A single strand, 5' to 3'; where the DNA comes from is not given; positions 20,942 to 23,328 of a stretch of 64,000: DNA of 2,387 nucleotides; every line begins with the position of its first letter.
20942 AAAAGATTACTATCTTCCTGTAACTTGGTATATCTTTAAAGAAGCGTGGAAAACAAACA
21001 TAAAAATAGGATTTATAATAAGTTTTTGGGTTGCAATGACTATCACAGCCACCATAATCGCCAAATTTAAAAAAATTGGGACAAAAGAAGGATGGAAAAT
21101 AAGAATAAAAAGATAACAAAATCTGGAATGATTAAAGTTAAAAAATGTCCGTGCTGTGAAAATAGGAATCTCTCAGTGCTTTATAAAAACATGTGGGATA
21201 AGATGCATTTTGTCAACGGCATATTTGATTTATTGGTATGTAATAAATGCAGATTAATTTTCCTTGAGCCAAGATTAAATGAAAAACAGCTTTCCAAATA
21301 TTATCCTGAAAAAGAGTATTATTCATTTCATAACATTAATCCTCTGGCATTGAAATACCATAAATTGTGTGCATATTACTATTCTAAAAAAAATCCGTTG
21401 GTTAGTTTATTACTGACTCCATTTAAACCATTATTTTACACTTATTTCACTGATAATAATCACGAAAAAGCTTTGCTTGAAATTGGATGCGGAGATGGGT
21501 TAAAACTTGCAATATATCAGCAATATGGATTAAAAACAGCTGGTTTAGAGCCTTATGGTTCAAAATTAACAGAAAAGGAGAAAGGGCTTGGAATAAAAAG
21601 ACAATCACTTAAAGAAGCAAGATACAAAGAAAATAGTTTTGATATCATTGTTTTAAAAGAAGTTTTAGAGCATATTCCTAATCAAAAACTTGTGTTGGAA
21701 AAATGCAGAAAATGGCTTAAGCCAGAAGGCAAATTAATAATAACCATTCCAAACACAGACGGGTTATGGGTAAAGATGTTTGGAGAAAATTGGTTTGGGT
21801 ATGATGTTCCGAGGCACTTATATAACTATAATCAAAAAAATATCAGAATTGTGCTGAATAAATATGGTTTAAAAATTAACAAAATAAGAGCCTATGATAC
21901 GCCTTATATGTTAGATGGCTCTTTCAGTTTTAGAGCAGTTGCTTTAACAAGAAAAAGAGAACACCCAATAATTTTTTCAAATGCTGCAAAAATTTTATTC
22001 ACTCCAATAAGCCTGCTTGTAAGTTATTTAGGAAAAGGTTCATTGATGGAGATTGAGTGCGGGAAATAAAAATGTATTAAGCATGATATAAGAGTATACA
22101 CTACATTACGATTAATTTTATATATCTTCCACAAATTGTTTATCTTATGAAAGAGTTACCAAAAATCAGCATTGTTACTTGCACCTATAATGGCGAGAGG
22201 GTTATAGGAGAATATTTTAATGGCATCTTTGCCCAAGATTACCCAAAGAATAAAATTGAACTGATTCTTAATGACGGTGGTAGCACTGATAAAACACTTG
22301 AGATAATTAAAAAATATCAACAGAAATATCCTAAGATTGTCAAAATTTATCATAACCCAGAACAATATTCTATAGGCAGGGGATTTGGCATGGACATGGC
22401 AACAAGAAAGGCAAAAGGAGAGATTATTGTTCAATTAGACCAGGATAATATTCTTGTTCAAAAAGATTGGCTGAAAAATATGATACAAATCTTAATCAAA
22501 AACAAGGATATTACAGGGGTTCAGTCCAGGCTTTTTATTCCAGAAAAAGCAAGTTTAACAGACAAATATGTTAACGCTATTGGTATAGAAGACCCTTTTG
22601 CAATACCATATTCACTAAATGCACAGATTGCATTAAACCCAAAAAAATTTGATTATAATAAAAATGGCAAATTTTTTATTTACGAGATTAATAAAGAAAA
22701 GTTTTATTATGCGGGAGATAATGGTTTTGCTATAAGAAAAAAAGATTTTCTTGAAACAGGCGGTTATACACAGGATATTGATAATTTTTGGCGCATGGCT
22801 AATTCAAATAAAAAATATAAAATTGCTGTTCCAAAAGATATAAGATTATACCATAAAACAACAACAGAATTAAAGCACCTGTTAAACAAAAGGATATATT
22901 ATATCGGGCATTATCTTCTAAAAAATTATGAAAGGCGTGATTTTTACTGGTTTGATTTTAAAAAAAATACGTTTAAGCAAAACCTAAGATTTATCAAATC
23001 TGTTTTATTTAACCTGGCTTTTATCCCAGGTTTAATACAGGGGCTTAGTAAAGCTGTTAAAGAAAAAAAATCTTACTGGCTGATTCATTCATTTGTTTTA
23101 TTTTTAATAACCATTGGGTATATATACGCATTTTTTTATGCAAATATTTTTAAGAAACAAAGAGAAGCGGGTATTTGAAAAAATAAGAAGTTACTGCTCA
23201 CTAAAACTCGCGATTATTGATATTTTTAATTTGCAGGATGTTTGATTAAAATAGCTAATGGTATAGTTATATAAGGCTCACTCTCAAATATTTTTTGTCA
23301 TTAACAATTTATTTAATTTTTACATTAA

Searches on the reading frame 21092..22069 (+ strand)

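Call 14: search_protein_families(library=pfam, proteins=[window:21092-22069:+], max_evalue=0.0001)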
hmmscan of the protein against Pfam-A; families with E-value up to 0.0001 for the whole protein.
window:21092-22069:+ (325 aa): 6 families
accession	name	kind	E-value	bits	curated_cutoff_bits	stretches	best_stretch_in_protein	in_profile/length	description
PF13489.12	Methyltransf_23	-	2.9e-20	73.1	27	1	119-262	17-161/164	Methyltransferase domain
PF08241.18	Methyltransf_11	-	4.6e-14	53.2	21.2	1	129-217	1-95/95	Methyltransferase domain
PF08242.18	Methyltransf_12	-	6.8e-11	43.2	30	1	129-215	1-98/98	Methyltransferase domain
PF13847.12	Methyltransf_31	-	6.4e-10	39.3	27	1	172-222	65-114/145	Methyltransferase domain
PF13649.12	Methyltransf_25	-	2.3e-08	35.1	27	1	129-213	2-97/97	Methyltransferase domain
PF07021.18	MetW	-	2.5e-07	30.9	21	1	128-226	17-115/193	Methionine biosynthesis protein MetW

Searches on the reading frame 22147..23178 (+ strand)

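Call 14: search_protein_families(library=pfam, proteins=[window:22147-23178:+], max_evalue=0.0001)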
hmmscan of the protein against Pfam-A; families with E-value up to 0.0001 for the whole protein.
window:22147-23178:+ (343 aa): 3 families
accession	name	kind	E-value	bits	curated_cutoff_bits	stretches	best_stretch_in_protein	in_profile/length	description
PF00535.33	Glycos_transf_2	-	4.6e-21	75.9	23.3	1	8-135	1-123/168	Glycosyl transferase family 2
PF13641.12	Glyco_tranf_2_3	-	2.3e-11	44.6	27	1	5-136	1-130/230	Glycosyltransferase like family 2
PF10111.15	Glyco_tranf_2_2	-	6.7e-09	36.1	27.3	1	8-210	1-184/276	Glycosyltransferase like family 2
